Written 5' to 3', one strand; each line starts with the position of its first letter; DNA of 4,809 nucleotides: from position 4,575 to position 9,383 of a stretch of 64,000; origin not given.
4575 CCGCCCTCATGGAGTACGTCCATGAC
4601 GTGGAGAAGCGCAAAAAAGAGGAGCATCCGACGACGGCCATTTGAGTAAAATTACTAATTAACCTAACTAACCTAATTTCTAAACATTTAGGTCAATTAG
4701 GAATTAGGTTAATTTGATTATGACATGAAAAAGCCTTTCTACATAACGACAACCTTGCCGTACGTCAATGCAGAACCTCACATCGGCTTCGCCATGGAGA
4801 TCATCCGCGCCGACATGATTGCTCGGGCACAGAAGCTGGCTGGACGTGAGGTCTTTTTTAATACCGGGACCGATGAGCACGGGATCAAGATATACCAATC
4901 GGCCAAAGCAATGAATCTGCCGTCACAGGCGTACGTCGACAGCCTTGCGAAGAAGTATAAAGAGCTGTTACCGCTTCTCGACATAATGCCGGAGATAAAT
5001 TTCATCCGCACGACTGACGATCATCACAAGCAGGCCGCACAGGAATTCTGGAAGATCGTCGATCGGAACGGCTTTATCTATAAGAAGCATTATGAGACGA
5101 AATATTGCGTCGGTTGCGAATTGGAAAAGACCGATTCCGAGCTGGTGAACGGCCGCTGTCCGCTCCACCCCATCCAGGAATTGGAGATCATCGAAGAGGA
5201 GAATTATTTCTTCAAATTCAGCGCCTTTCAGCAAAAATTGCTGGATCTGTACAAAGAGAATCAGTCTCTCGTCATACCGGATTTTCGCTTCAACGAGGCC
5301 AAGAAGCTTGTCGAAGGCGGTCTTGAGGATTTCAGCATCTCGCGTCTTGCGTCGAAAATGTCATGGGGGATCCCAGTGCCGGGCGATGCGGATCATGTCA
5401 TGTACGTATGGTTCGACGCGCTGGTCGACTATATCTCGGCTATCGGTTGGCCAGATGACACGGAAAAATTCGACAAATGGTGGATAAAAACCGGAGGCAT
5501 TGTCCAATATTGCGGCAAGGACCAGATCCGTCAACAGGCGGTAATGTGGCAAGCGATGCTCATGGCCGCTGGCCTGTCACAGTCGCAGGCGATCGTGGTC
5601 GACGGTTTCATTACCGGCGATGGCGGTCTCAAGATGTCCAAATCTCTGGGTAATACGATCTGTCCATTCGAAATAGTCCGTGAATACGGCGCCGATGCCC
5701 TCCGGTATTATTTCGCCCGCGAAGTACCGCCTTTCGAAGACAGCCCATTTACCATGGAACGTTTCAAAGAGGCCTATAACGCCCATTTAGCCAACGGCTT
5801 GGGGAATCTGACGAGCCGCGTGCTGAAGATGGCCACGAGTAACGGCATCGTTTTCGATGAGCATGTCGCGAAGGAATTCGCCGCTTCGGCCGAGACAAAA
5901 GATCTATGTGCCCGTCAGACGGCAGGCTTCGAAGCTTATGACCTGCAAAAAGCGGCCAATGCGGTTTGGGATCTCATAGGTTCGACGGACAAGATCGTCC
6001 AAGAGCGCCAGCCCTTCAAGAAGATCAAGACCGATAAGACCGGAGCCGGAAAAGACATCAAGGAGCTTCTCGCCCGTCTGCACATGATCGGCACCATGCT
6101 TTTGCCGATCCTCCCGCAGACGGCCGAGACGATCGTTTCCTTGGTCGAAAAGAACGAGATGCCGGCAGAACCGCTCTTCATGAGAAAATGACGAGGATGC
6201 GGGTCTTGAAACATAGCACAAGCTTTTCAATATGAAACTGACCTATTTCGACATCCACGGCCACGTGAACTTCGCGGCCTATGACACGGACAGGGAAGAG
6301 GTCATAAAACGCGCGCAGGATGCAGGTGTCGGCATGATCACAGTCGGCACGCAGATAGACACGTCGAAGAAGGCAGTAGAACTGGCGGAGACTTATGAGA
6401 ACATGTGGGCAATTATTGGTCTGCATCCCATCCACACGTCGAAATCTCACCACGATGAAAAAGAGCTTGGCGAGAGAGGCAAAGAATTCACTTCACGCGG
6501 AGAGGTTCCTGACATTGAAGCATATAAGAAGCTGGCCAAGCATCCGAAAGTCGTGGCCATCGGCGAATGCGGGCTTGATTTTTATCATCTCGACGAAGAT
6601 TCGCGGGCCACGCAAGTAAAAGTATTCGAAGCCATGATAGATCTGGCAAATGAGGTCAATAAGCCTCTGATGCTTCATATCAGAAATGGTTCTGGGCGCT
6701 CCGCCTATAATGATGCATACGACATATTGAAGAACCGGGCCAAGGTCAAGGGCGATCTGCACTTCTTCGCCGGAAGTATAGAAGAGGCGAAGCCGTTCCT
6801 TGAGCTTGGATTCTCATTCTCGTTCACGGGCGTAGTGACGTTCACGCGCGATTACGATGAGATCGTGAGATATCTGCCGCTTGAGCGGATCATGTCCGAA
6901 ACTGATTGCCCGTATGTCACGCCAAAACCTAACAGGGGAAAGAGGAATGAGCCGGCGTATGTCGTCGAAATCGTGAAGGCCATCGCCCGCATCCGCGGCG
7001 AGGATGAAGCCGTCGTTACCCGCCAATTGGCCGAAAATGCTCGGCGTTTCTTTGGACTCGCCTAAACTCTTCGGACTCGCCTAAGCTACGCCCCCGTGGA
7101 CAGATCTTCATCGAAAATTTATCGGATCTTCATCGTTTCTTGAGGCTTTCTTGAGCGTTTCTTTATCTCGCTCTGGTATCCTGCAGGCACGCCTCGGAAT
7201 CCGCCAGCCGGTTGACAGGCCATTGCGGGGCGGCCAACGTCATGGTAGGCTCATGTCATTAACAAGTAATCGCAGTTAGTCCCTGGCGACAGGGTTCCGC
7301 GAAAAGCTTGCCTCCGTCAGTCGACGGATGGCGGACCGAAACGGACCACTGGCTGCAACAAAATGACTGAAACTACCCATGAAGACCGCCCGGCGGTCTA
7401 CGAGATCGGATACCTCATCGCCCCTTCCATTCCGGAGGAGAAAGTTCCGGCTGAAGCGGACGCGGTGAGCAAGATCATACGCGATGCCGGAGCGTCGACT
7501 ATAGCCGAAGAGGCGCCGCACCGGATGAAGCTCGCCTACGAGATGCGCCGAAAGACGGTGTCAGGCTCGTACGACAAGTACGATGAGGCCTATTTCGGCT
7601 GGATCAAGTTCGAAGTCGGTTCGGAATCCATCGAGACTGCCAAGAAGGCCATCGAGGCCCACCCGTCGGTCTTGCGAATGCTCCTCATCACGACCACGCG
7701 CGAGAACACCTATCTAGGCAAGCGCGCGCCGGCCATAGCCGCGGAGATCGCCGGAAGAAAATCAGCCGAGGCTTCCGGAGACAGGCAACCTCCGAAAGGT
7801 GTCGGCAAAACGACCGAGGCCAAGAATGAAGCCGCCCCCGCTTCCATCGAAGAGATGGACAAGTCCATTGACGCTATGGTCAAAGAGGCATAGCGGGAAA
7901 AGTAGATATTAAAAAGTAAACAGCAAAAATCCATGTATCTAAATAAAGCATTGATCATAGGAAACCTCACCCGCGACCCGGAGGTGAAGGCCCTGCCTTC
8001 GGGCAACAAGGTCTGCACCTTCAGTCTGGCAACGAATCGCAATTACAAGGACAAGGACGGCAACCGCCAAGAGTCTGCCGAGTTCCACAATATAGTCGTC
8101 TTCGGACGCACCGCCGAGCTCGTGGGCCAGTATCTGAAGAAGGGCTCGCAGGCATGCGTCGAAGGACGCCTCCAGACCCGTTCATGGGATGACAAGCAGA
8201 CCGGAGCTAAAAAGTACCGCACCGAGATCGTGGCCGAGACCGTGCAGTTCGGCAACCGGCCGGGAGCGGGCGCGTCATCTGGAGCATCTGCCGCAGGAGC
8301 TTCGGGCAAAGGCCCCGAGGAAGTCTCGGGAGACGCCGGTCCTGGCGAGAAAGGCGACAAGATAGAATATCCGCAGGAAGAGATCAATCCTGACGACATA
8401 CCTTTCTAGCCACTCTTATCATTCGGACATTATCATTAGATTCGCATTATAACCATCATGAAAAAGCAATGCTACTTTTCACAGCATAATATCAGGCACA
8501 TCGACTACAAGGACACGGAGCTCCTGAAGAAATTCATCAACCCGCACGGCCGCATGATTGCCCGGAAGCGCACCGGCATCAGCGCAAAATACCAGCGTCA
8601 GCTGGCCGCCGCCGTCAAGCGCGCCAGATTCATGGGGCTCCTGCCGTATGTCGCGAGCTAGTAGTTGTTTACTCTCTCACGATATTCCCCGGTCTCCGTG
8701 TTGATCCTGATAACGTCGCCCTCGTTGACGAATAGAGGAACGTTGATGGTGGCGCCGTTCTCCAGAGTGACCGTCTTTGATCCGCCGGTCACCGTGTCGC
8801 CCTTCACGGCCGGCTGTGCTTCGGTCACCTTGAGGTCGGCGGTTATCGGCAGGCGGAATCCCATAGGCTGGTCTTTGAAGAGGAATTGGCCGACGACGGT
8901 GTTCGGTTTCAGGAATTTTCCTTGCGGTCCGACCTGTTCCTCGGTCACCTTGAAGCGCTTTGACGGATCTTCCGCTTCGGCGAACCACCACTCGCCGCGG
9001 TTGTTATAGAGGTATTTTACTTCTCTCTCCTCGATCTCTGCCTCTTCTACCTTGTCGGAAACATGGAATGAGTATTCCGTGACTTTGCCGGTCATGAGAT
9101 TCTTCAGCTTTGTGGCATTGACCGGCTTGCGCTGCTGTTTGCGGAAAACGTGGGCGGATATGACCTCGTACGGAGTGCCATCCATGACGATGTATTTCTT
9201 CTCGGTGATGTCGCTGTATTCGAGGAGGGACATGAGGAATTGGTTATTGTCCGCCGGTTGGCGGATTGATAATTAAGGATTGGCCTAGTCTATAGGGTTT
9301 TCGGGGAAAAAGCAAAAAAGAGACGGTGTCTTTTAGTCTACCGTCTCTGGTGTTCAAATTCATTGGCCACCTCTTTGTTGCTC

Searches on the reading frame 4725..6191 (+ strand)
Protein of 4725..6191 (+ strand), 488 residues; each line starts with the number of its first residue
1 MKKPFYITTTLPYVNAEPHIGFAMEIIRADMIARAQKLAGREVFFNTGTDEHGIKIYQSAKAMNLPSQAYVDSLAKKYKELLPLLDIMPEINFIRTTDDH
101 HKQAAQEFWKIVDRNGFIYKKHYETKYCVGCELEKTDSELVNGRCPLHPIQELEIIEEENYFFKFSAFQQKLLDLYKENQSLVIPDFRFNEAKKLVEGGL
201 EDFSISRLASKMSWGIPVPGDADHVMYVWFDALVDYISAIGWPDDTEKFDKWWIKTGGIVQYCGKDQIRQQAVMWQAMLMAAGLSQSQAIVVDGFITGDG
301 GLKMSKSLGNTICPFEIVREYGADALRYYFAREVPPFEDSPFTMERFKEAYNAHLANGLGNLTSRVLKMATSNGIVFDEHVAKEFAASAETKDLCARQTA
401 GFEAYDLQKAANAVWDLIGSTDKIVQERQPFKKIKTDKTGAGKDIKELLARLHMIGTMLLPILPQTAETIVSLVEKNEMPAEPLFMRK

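Call 71: search_protein_families(library=pfam, proteins=[window:4725-6191:+], max_evalue=0.0001)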
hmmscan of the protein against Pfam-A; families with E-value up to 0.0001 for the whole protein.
window:4725-6191:+ (488 aa): 5 families
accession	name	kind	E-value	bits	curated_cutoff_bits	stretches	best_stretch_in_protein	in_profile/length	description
PF09334.17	tRNA-synt_1g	-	2.3e-93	313.5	20.1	2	155-367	178-391/391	tRNA synthetases class I (M)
PF00133.28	tRNA-synt_1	-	5.7e-30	104.8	22.7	2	223-331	296-403/414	tRNA synthetases class I (I, L, M and V)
PF01406.26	tRNA-synt_1e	-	6.1e-10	39.4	27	0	14-125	19-128/301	tRNA synthetases class I (C) catalytic domain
PF19303.5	Anticodon_3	-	6.6e-07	29.8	23.5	1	383-477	10-104/152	Anticodon binding domain of methionyl tRNA ligase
PF01921.24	tRNA-synt_1f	-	2.1e-05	24.1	27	0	294-346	273-324/360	tRNA synthetases class I (K)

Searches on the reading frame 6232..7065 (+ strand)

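Call 71: search_protein_families(library=pfam, proteins=[window:6232-7065:+], max_evalue=0.0001)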
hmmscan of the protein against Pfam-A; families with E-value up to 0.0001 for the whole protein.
window:6232-7065:+ (277 aa): 1 family
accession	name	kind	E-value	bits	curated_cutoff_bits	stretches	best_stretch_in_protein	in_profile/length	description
PF01026.27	TatD_DNase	-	3.7e-77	259.6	27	1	6-275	1-253/253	TatD related DNase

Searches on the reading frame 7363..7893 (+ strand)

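Call 71: search_protein_families(library=pfam, proteins=[window:7363-7893:+], max_evalue=0.0001)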
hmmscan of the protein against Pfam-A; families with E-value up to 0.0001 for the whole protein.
window:7363-7893:+ (176 aa): 1 family
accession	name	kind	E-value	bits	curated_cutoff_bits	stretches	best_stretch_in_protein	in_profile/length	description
PF01250.22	Ribosomal_S6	-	9.4e-11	42.2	27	1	13-109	2-89/90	Ribosomal protein S6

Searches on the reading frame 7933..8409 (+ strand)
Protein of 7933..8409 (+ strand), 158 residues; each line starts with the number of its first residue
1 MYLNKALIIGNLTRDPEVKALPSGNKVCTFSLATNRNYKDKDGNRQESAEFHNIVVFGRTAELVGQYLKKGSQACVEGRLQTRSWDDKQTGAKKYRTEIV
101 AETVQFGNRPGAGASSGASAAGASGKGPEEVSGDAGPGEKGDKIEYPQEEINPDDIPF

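Call 71: search_protein_families(library=pfam, proteins=[window:7933-8409:+], max_evalue=0.0001)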
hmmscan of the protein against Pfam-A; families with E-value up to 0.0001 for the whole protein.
window:7933-8409:+ (158 aa): 1 family
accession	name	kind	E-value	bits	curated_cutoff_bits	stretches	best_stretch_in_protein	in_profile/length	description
PF00436.31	SSB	-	5.9e-40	136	26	1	3-106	1-103/104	Single-strand binding protein family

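Call 85: find_encoding_contigs(protein=window:7933-8409:+, flank=10000, max_places=10)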
Protein window:7933-8409:+ (158 aa): 1 contig read that carries it; 1 place shown.
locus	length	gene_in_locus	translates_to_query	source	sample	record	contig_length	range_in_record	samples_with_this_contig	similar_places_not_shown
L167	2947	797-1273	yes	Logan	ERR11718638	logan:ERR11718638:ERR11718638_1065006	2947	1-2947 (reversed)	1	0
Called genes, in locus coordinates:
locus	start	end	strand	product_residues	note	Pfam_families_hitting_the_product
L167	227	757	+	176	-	PF01250:Ribosomal_S6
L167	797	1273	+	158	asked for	PF00436:SSB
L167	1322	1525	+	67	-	PF01084:Ribosomal_S18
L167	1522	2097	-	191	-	PF08207:EFP_N, PF01132:EFP (weak), PF09285:Elong-fact-P_C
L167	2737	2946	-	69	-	?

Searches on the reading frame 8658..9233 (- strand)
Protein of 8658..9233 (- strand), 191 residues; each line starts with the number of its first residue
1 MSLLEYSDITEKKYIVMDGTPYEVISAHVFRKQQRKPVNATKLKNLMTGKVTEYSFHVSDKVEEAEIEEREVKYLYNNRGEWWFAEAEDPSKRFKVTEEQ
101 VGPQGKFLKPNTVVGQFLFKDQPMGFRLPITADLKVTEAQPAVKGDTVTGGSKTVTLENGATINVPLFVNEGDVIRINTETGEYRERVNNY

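Call 59: search_protein_families(library=pfam, proteins=[window:8658-9233:-], max_evalue=0.001)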
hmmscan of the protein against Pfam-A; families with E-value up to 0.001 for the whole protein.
window:8658-9233:- (191 aa): 3 families
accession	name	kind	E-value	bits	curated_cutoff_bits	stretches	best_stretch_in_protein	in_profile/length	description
PF09285.17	Elong-fact-P_C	-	1.3e-25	89.3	25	1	133-187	2-56/56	Elongation factor P, C-terminal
PF08207.18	EFP_N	-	9e-09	35.7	23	1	7-62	3-58/58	Elongation factor P (EF-P) KOW-like domain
PF01132.26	EFP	-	3.4e-06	27.3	27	1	70-123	1-53/54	Elongation factor P (EF-P) OB domain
